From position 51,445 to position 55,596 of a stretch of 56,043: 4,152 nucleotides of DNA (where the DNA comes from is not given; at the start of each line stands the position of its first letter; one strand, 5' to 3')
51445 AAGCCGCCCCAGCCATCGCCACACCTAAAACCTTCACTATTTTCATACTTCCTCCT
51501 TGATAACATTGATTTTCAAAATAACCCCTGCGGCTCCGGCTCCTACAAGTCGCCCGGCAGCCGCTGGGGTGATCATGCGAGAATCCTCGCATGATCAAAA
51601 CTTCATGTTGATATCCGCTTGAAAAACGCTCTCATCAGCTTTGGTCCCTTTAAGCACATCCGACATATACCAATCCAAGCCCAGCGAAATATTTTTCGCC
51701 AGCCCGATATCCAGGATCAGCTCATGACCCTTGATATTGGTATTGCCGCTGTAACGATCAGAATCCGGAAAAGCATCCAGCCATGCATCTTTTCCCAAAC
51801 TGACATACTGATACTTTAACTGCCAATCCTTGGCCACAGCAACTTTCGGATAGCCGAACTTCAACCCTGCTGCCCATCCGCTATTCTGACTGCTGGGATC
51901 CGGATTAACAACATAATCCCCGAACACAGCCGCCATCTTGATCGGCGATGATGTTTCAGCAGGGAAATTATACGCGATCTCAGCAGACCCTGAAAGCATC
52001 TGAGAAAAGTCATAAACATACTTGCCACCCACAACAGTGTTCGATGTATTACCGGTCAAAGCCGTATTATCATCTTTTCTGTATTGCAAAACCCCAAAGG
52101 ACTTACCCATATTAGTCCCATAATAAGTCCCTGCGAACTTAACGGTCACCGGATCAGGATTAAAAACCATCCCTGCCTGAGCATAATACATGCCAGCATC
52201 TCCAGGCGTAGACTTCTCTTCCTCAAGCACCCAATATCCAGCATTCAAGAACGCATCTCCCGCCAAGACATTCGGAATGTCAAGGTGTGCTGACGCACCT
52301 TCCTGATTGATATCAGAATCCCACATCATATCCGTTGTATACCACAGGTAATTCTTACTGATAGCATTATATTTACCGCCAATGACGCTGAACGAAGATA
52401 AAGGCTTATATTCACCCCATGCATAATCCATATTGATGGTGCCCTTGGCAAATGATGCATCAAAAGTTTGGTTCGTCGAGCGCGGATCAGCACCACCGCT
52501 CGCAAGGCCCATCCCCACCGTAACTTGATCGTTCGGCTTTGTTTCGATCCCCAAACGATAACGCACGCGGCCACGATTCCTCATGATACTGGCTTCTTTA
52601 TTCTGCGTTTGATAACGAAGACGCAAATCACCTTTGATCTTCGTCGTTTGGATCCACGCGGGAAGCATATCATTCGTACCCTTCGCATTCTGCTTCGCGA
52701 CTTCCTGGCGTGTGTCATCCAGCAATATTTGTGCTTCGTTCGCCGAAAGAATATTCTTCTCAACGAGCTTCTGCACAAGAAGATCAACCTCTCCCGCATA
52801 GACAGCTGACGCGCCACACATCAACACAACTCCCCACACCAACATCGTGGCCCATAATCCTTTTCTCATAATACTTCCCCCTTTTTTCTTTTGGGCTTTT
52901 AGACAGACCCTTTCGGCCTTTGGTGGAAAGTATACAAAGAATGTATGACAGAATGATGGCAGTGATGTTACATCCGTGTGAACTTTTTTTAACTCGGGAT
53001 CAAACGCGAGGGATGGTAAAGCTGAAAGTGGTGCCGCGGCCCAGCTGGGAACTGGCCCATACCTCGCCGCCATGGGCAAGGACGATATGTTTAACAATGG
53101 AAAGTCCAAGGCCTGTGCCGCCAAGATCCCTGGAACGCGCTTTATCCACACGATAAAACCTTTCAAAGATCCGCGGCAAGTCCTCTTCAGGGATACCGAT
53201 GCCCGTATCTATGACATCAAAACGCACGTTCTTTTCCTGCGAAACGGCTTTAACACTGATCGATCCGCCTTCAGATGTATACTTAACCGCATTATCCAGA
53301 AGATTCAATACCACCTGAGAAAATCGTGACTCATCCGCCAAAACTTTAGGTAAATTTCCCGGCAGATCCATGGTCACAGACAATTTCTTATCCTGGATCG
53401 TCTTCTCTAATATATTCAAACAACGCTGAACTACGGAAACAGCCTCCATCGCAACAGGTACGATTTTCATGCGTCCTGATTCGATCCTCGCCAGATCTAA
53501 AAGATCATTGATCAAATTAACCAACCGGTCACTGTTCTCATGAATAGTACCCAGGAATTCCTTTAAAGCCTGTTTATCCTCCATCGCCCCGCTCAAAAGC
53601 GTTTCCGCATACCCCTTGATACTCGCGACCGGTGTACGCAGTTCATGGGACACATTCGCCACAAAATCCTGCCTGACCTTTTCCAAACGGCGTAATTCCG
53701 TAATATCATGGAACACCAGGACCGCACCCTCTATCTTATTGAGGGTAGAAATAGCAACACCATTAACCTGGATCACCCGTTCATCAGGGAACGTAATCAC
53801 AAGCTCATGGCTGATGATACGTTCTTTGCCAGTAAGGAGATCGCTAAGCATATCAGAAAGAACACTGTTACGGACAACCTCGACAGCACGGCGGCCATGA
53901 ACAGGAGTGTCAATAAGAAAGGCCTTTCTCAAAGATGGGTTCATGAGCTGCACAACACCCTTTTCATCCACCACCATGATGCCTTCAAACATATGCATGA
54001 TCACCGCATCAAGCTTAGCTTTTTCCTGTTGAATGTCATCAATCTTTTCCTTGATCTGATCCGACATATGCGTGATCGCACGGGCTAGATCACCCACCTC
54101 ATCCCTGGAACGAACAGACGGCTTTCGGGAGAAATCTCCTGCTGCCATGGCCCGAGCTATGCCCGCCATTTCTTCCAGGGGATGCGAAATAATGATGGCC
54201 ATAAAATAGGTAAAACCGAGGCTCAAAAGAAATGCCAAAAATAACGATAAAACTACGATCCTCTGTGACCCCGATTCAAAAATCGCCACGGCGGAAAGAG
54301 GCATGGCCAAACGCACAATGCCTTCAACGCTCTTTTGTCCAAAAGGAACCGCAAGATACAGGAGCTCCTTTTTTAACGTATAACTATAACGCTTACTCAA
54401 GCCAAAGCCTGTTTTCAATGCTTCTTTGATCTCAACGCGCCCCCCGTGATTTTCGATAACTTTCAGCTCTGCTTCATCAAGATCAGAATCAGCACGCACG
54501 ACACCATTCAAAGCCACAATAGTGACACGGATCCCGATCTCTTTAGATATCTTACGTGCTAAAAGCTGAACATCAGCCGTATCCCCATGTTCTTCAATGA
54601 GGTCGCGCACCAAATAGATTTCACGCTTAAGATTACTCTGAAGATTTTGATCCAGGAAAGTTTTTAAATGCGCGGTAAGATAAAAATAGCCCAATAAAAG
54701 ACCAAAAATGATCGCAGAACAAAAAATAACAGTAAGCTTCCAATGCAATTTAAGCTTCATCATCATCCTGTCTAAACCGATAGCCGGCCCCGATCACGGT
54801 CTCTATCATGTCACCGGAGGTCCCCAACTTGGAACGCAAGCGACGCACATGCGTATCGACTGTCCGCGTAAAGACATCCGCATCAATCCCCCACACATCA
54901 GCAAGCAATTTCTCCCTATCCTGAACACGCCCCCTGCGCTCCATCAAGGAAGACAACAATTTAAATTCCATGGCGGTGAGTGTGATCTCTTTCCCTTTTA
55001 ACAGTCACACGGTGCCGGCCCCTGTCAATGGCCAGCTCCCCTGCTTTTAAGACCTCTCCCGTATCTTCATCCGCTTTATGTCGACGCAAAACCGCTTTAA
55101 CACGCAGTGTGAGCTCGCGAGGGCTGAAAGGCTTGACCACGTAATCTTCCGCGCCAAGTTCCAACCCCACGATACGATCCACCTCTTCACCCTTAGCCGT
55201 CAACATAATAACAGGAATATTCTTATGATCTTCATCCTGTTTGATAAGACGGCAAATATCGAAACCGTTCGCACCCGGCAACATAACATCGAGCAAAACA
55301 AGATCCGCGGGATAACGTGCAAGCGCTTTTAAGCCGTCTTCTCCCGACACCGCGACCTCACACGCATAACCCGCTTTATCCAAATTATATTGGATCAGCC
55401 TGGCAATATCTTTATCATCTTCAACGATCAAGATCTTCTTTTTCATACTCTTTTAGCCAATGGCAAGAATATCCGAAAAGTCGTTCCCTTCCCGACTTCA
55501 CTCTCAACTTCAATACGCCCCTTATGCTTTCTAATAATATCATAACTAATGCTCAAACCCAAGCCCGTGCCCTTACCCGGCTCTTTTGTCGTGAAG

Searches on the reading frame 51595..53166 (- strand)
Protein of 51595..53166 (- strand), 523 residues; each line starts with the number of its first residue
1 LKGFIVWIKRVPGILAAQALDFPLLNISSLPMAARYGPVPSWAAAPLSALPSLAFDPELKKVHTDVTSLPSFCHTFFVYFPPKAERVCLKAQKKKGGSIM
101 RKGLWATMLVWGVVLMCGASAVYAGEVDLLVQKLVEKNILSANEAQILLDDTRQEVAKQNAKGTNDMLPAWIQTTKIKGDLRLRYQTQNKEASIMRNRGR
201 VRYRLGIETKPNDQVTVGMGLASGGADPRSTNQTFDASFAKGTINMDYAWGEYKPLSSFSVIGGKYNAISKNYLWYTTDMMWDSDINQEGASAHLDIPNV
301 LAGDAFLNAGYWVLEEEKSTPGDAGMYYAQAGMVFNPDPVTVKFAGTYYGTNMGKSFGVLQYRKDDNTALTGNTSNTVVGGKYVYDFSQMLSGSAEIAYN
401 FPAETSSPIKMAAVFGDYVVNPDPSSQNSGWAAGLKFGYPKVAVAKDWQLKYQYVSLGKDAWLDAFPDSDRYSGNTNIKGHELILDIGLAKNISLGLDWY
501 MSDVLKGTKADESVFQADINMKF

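Call 80: search_protein_families(library=pfam, proteins=[window:51595-53166:-], max_evalue=0.0001)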
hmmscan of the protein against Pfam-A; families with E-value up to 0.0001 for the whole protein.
window:51595-53166:- (523 aa): 1 family
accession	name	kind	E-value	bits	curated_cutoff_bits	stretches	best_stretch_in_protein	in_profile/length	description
PF16930.11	Porin_5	-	1.8e-40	139.5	22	2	423-523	435-535/535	Putative porin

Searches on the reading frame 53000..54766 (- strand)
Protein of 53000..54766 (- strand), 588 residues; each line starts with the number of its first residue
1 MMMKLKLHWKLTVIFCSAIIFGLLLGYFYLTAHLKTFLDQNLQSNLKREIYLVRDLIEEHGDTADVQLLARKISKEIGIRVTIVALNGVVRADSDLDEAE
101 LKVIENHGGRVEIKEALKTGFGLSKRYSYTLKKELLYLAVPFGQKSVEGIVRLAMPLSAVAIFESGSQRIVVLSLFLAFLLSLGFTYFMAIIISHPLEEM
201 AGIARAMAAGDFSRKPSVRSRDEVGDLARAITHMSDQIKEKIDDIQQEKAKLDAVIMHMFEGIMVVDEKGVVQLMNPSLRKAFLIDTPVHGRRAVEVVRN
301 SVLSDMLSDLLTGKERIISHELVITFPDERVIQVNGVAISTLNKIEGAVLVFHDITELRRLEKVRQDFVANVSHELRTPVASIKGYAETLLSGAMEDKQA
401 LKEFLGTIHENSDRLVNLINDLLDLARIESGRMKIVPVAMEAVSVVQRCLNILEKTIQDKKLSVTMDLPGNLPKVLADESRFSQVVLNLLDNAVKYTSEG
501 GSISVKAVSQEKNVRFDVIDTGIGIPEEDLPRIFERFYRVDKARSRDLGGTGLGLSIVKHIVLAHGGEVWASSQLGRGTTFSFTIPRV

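Call 80: search_protein_families(library=pfam, proteins=[window:53000-54766:-], max_evalue=0.0001)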
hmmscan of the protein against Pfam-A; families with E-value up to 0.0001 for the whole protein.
window:53000-54766:- (588 aa): 6 families
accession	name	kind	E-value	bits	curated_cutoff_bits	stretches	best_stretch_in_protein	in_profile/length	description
PF02518.31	HATPase_c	-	2.3e-35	121.8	26.4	1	478-587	2-109/111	Histidine kinase-, DNA gyrase B-, and HSP90-like ATPase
PF00512.31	HisKA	-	1.8e-23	82.8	26.9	1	365-431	2-66/66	His Kinase A (phospho-acceptor) domain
PF00672.30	HAMP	-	3.5e-12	46.9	25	1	189-239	2-52/53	HAMP domain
PF16736.11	sCache_like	-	1.4e-06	29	27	1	39-154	4-115/117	Single Cache-like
PF08448.16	PAS_4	-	5.6e-06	27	23.1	1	261-360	6-110/110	PAS fold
PF13589.12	HATPase_c_3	-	1.2e-05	25.8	25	1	482-556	3-78/137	Histidine kinase-, DNA gyrase B-, and HSP90-like ATPase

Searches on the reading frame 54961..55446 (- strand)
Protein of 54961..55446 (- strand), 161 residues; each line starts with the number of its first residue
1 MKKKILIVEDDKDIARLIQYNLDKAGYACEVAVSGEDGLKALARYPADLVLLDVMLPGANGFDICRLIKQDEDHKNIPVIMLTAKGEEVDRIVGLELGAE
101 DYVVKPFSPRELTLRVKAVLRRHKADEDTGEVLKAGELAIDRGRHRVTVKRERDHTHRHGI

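Call 80: search_protein_families(library=pfam, proteins=[window:54961-55446:-], max_evalue=0.0001)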
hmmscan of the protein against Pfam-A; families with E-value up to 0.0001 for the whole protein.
window:54961-55446:- (161 aa): 1 family
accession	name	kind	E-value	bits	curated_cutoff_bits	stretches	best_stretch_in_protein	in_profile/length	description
PF00072.30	Response_reg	-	2.9e-29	101.9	30.2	1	5-116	1-110/111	Response regulator receiver domain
